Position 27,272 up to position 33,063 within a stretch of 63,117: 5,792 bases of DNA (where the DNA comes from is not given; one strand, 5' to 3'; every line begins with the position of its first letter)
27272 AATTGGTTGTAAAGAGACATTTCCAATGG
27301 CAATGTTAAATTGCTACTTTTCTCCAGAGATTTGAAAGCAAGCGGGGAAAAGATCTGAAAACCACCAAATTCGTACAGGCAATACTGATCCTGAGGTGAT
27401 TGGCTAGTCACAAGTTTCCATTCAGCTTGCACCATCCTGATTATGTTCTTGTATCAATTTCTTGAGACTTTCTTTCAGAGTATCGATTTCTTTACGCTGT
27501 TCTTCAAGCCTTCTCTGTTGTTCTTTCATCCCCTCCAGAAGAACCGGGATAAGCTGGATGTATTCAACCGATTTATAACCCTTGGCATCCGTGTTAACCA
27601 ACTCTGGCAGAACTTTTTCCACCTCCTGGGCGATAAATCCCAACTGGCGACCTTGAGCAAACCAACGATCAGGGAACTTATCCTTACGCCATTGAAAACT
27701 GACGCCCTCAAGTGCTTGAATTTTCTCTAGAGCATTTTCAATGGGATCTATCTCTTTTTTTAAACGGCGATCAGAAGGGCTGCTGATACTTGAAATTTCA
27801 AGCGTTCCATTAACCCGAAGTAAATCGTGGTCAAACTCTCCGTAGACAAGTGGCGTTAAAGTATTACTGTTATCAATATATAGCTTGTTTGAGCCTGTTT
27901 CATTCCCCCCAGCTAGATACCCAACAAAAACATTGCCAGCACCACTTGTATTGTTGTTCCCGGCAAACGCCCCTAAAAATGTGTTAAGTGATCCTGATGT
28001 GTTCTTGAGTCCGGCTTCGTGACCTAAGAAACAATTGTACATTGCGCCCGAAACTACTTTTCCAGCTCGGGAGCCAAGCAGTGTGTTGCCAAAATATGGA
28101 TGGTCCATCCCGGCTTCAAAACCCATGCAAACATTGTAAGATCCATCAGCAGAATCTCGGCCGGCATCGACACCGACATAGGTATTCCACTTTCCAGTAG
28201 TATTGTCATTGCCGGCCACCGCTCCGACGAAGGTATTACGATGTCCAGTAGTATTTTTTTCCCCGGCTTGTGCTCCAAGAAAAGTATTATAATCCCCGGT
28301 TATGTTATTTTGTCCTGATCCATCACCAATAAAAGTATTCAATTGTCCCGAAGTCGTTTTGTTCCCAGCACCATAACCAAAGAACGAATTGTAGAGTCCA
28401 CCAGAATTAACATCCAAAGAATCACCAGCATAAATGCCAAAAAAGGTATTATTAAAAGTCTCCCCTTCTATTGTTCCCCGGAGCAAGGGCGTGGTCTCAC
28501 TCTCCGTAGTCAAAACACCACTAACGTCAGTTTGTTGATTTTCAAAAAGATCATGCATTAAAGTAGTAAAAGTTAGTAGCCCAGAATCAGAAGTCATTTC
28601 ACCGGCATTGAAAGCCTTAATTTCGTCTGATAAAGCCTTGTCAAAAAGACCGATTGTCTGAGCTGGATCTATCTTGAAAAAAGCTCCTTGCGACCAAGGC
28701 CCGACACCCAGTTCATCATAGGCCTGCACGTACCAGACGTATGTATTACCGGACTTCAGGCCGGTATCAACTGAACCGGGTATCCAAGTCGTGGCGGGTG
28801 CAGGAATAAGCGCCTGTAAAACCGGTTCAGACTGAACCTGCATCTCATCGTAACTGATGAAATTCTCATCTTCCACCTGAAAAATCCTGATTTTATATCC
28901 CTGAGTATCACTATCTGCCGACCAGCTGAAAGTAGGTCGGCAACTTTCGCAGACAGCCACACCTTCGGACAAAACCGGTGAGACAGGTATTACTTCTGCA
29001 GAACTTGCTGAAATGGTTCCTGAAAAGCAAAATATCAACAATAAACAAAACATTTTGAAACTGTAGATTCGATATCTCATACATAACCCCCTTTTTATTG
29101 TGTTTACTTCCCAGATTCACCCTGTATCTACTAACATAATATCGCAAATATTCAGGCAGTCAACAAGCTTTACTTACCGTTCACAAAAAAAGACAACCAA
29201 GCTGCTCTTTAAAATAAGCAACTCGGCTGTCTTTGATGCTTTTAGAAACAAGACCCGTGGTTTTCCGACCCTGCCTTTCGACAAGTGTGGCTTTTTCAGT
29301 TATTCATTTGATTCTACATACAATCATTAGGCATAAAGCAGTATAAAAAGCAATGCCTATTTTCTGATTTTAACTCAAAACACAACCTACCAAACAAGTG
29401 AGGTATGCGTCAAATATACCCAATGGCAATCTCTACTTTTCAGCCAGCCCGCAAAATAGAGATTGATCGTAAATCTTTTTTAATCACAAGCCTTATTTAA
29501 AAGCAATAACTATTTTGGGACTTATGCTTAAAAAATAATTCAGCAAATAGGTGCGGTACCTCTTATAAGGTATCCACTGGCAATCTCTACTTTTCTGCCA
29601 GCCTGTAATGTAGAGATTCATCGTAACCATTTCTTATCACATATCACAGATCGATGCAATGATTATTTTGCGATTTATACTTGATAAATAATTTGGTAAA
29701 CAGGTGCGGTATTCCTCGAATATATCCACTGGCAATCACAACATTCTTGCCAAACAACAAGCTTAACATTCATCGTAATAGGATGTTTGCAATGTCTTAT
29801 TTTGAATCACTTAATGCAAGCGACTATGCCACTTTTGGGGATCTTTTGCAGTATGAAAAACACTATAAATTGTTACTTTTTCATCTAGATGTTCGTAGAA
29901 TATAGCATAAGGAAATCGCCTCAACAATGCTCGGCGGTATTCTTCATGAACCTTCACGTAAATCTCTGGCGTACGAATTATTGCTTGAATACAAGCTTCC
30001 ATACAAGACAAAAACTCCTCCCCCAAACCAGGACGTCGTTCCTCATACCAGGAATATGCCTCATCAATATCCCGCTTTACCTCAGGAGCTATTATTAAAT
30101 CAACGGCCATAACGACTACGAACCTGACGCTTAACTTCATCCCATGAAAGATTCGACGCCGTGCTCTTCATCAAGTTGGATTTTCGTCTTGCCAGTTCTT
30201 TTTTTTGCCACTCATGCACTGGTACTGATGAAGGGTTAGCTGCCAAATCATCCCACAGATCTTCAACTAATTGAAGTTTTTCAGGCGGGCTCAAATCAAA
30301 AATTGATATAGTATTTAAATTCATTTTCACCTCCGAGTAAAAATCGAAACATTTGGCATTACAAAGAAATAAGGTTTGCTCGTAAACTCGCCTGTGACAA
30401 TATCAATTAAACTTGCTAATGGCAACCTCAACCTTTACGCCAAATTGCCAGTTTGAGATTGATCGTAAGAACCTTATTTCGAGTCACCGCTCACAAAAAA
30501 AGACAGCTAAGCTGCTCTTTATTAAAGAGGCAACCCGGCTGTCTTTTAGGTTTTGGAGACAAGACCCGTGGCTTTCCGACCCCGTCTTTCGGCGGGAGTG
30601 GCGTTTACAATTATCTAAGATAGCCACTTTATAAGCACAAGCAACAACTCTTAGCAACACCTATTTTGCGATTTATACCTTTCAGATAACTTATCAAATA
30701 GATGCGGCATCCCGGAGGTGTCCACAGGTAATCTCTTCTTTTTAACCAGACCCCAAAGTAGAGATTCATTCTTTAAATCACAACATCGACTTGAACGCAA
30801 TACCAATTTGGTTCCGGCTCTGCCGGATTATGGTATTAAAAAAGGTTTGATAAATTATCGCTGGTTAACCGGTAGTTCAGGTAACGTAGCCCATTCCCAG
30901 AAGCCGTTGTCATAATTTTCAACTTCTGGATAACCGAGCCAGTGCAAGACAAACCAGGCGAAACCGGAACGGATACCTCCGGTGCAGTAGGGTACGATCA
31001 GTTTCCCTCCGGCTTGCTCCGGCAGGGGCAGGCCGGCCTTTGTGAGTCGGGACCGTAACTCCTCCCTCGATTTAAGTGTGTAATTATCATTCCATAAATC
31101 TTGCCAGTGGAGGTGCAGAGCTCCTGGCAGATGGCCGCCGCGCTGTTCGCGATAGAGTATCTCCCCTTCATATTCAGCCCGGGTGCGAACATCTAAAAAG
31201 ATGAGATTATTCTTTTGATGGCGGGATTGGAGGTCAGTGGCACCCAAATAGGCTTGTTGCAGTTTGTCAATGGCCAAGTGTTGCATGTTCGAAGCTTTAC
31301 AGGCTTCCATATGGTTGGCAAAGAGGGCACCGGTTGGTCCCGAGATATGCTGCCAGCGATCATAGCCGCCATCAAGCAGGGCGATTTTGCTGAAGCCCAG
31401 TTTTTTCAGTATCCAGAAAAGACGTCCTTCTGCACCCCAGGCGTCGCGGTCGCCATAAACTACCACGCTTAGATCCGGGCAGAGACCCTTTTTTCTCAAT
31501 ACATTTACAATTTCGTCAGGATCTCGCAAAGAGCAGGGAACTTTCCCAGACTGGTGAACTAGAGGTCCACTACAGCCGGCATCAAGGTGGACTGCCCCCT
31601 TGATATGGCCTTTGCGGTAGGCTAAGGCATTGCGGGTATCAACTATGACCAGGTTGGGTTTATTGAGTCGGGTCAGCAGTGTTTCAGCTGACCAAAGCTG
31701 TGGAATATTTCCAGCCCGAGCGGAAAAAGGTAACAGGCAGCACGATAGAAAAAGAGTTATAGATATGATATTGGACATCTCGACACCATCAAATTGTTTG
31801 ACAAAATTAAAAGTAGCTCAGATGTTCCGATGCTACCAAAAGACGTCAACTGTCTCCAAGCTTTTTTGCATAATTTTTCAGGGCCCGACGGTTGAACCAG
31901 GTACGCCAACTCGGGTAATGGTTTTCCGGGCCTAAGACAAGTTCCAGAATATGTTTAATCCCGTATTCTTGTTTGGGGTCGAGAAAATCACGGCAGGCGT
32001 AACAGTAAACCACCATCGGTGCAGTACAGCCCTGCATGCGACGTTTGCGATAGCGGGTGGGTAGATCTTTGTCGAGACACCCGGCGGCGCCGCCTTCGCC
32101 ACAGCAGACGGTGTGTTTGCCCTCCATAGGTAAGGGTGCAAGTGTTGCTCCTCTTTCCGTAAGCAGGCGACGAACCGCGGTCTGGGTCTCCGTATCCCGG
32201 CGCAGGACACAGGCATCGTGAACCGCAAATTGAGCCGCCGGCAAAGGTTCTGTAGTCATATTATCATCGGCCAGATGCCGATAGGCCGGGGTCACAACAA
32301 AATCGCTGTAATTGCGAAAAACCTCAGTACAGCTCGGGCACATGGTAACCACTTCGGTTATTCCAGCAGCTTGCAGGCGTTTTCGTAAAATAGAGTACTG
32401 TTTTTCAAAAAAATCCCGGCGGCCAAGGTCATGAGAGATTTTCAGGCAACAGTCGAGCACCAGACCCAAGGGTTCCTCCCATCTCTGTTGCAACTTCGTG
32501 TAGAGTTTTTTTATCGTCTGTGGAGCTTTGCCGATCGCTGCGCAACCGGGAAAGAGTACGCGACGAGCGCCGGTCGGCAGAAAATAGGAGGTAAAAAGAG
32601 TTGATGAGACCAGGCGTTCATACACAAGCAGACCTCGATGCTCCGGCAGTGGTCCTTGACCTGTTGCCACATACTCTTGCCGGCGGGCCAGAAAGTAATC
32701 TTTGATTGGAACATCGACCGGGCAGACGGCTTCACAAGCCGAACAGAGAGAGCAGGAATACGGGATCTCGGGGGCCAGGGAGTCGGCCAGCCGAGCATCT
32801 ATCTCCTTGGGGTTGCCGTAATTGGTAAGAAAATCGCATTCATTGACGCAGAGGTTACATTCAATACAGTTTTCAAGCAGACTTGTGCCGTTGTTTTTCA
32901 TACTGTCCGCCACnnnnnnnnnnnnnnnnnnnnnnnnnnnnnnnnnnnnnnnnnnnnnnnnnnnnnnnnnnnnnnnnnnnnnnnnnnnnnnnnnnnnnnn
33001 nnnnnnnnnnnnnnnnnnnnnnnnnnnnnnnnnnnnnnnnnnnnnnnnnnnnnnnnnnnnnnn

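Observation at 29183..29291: Structured RNA B1 upstream of the tail-fibre-like gene: riboswitch-like element with GEMM-I-like segments but divergent conserved positions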

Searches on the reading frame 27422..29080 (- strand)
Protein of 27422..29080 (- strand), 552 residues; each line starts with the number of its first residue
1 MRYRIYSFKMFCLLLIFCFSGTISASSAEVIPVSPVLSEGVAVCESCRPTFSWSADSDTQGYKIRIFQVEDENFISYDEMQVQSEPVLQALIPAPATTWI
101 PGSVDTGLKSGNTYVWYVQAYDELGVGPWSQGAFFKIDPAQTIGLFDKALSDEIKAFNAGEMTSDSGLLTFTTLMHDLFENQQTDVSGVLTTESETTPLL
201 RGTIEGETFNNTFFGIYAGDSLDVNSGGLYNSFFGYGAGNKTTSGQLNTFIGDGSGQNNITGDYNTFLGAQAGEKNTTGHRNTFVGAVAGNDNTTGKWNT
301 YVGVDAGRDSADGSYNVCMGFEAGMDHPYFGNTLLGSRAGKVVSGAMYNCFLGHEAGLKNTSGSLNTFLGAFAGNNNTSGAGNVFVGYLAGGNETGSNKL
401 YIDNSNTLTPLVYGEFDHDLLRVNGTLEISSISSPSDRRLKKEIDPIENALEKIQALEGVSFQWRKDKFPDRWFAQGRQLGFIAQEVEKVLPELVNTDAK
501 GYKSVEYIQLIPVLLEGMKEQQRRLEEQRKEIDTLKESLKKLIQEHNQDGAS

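Call 7: search_protein_families(library=pfam, proteins=[window:27422-29080:-], max_evalue=0.01)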
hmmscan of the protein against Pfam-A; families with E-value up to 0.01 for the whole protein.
window:27422-29080:- (552 aa): 4 families
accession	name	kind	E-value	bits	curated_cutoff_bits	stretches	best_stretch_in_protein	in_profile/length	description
PF13884.11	Peptidase_S74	-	1.6e-19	70.4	22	1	436-495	1-57/58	Chaperone of endosialidase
PF25788.1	Ig_Rha78A_N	-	0.00045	20.9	27.4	1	45-137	16-101/105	Rha78A-like, N-terminal immunoglobulin domain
PF00041.27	fn3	-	0.0038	17.9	25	1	50-133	17-81/84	Fibronectin type III domain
PF13874.11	Nup54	-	0.0058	17.1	30.5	0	509-545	22-58/140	Nucleoporin complex subunit 54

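Call 21: find_encoding_contigs(protein=window:27422-29080:-, flank=3000, max_places=6)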
Protein window:27422-29080:- (552 aa): 1 contig read that carries it; 1 place shown.
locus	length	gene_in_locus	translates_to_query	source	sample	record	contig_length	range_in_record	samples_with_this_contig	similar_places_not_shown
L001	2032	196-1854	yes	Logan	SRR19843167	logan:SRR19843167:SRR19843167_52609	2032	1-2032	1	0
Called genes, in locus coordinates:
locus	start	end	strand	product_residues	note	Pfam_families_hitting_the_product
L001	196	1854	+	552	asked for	PF13884:Peptidase_S74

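Call 44: search_protein_families(library=pfam, alignment_id=A3, max_evalue=0.001)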
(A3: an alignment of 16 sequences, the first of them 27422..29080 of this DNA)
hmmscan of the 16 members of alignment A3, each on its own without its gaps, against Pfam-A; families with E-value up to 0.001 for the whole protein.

A. member 1, window:27422-29080:- (552 aa): 2 families
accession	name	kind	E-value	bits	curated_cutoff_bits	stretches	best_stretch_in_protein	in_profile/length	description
PF13884.11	Peptidase_S74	-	1.6e-19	70.4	22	1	436-495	1-57/58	Chaperone of endosialidase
PF25788.1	Ig_Rha78A_N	-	0.00045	20.9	27.4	0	45-137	16-101/105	Rha78A-like, N-terminal immunoglobulin domain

B. families by the number of members that match (of 16 scanned): 23 families
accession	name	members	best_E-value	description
PF07603.17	Lcl_C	2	5.9e-29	Lcl C-terminal domain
PF13884.11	Peptidase_S74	2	1.6e-19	Chaperone of endosialidase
PF18203.6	IPTL-CTERM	2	5.7e-06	IPTL-CTERM motif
PF08309.17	LVIVD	1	1.1e-61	LVIVD repeat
PF25778.1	DUF7948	1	6.7e-60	Domain of unknown function (DUF7948)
PF06739.17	SBBP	1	7.6e-38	Beta-propeller repeat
PF02415.23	Chlam_PMP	1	3.6e-34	Chlamydia polymorphic membrane protein (Chlamydia_PMP) repeat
PF13205.12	Big_5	1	1.5e-30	Bacterial Ig-like domain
PF13229.12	Beta_helix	1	9.9e-21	Right handed beta helix region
PF05694.17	SBP56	1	5e-13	56kDa selenium binding protein (SBP56)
PF05048.19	NosD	1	2.3e-12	Periplasmic copper-binding protein (NosD)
PF10282.15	Lactonase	1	7.6e-08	Lactonase, 7-bladed beta-propeller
PF15780.11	ASH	1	1.9e-07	Abnormal spindle-like microcephaly-assoc'd, ASPM-SPD-2-Hydin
PF22544.2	HYDIN_VesB_CFA65-like_Ig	1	7.1e-06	HYDIN/CFA65/VesB-like, Ig-like domain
PF07610.17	DUF1573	1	1.1e-05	Protein of unknown function (DUF1573)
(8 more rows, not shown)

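Call 69: search_protein_families(library=phrogs, proteins=[window:27422-29080:-], max_evalue=0.001)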
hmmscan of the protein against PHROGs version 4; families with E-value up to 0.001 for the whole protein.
window:27422-29080:- (552 aa): 33 families (the best 25 are shown)
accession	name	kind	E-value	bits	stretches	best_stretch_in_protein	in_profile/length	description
phrog_5668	-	tail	8.8e-32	110.9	1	356-539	1374-1565/1567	tail fiber protein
phrog_8215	-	tail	4e-30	105.9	1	423-533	896-997/1000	baseplate wedge initiator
phrog_4636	-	tail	6.1e-30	105.3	3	332-545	541-761/763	tail spike protein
phrog_1980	-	tail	7.3e-24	85.9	1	233-545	182-443/449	tail fiber protein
phrog_18186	-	tail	2.1e-22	80.6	1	420-531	471-573/582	baseplate wedge subunit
phrog_14572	-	tail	6.6e-22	79.2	1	420-544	349-482/484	tail fiber protein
phrog_11011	-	tail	3.4e-21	75.9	1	210-542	994-1288/1291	long tail fiber protein distal subunit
phrog_1699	-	tail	4.6e-21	76.1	1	240-540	723-997/1000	long tail fiber protein distal subunit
phrog_5481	-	tail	9.4e-19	68.4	1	407-545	905-1036/1043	tail fiber protein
phrog_25788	-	tail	1.6e-18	67.7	1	431-525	508-596/603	tail fiber protein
phrog_6002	-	head and packaging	4e-17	62.1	2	299-404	702-808/1183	virion structural protein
phrog_23837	-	head and packaging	1.1e-15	58.5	1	208-388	156-337/507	virion structural protein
phrog_21722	-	tail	1.1e-15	58.3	1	431-538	475-573/576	long tail fiber protein distal subunit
phrog_19966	-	tail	1.9e-15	57.5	1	436-528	633-720/724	long tail fiber protein distal subunit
phrog_33119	-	tail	3.4e-15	56.7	1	420-540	531-642/643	long tail fiber protein distal subunit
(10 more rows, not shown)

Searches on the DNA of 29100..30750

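Call 3: search_rna_families(source=window, start=29100, end=30750, threshold=evalue, max_evalue=10, show_alignments=0)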
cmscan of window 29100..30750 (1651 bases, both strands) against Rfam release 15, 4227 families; matches with E-value up to 10: 10.
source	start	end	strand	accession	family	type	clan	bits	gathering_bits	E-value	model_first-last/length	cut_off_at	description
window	30525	30611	-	RF03167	c-di-GMP-I-GGC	Cis-reg; riboswitch;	CL00126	64.7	59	1.3e-14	1-80/80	no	c-di-GMP-I-GGC riboswitch aptamer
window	29213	29300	-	RF03167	c-di-GMP-I-GGC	Cis-reg; riboswitch;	CL00126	64.7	59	1.4e-14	1-80/80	no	c-di-GMP-I-GGC riboswitch aptamer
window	29189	29234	-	RF01940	hvt-mir-H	Gene; miRNA;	-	21.4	96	0.099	10-55/64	no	hvt-mir-H9 microRNA precursor family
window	29412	29514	-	RF01435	S_pombe_snR5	Gene; snRNA; snoRNA; HACA-box;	CL00038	20.4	80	1.1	1-143/143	no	small nucleolar RNA snR5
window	30653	30710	-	RF00837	mir-251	Gene; miRNA;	CL00135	19.2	45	0.89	11-49/61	no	microRNA mir-251 microRNA precursor family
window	29453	29504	-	RF02580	tsr31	Gene; sRNA;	-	18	50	9.2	1-70/70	no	S. aureus tsr31 small RNA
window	29422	29540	-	RF02618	SSRC34_2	Gene; sRNA;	-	17.7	48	8.5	1-125/125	no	Streptococcus sRNA 34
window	29169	29263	-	RF03530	bglG-cis-reg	Cis-reg;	-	17.1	80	6.5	1-137/137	no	cis-regulatory element of the bglG/LicT operon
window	30497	30546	-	RF02616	SSRC8_2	Gene; sRNA;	-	15.4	72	0.16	1-281/281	no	Streptococcus sRNA 8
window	29853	29884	+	RF03840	mir-3064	Gene; miRNA;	-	14.9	76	8.7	18-49/67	no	mir-3064 microRNA precursor family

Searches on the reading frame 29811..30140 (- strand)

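Call 7: search_protein_families(library=pfam, proteins=[window:29811-30140:-], max_evalue=0.01)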
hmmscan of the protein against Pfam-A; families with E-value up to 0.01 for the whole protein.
window:29811-30140:- (109 aa): 1 family
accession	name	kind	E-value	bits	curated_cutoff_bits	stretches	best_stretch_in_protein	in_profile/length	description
PF05016.21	ParE_toxin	-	9.6e-10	39.3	23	1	16-101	2-89/89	ParE toxin of type II toxin-antitoxin system, parDE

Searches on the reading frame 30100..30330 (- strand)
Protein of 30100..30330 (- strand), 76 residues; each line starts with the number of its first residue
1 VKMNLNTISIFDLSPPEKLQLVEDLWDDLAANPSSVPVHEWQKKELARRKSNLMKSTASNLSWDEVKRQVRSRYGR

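Call 7: search_protein_families(library=pfam, proteins=[window:30100-30330:-], max_evalue=0.01)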
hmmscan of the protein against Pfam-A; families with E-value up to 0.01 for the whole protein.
window:30100-30330:- (76 aa): 1 family
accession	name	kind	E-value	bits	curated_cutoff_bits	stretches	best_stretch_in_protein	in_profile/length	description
PF09720.15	Unstab_antitox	-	1.6e-15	57.3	23.3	1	13-66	2-54/54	Putative addiction module component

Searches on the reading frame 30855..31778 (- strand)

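Call 7: search_protein_families(library=pfam, proteins=[window:30855-31778:-], max_evalue=0.01)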
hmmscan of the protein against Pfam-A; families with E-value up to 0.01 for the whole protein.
window:30855-31778:- (307 aa): 1 family
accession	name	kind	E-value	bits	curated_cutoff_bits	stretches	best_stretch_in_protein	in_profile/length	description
PF00581.25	Rhodanese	-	8.2e-34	116.5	22.2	2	30-143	1-100/102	Rhodanese-like domain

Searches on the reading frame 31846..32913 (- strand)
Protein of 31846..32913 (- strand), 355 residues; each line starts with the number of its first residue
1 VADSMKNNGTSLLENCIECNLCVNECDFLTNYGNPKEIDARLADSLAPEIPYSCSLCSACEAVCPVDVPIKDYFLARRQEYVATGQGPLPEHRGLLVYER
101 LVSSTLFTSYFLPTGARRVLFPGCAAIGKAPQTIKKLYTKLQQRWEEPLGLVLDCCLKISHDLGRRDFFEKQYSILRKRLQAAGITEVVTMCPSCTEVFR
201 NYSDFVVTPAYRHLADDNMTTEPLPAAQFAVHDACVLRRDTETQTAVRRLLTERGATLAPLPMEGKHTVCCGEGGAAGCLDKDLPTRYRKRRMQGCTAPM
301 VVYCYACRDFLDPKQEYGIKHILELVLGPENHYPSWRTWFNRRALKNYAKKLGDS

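Call 7: search_protein_families(library=pfam, proteins=[window:31846-32913:-], max_evalue=0.01)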
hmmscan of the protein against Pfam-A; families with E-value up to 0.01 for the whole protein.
window:31846-32913:- (355 aa): 7 families
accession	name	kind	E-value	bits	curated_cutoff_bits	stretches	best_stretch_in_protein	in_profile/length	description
PF13183.11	Fer4_8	-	7.8e-09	36.4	27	1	13-68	2-68/68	4Fe-4S dicluster domain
PF13534.11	Fer4_17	-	3.6e-06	27.9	22.2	1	15-68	1-60/61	4Fe-4S dicluster domain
PF13187.11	Fer4_9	-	0.00011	22.6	27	1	15-67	1-50/52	4Fe-4S dicluster domain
PF12838.12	Fer4_7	-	0.0011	19.8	27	1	15-68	1-52/52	4Fe-4S dicluster domain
PF02754.22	CCG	-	0.0012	19.4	20.6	0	230-294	2-63/85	Cysteine-rich domain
PF00037.32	Fer4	-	0.002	18.3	21.1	0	52-68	6-22/24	4Fe-4S binding domain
PF12837.12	Fer4_6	-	0.0081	16.5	25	0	53-68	8-23/24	4Fe-4S binding domain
